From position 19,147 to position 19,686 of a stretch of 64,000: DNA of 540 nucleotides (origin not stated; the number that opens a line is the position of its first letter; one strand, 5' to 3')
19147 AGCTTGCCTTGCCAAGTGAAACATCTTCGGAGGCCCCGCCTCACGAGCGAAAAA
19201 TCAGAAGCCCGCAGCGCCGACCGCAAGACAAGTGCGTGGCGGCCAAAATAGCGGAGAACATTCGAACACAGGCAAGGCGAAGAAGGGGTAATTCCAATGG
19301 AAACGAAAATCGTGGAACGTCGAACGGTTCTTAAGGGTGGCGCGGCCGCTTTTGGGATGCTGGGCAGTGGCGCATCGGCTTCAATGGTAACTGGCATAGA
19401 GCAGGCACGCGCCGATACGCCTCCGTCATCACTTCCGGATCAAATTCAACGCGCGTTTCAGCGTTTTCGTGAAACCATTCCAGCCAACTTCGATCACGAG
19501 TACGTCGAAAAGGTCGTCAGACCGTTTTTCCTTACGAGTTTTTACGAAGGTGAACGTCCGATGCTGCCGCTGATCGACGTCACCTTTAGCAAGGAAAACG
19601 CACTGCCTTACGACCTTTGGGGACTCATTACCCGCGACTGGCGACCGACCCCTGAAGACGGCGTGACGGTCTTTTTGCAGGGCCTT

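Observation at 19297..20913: Tat-exported cytochrome P450-fold protein with a non-monooxygenase I-helix, in a low-GC island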

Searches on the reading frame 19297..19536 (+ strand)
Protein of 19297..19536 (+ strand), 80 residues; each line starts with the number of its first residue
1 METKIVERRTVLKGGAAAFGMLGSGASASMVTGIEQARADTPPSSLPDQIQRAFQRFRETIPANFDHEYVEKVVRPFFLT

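Call 59: search_protein_families(library=ncbifam, proteins=[window:19297-19536:+], max_evalue=1)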
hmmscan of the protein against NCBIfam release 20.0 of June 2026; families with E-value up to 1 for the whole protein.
seq(80 aa): 1 family
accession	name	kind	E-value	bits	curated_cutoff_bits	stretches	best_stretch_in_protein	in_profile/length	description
TIGR01409.1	TAT_signal_seq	domain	0.096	13.1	16.7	1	6-33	1-23/29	twin-arginine translocation signal domain-containing protein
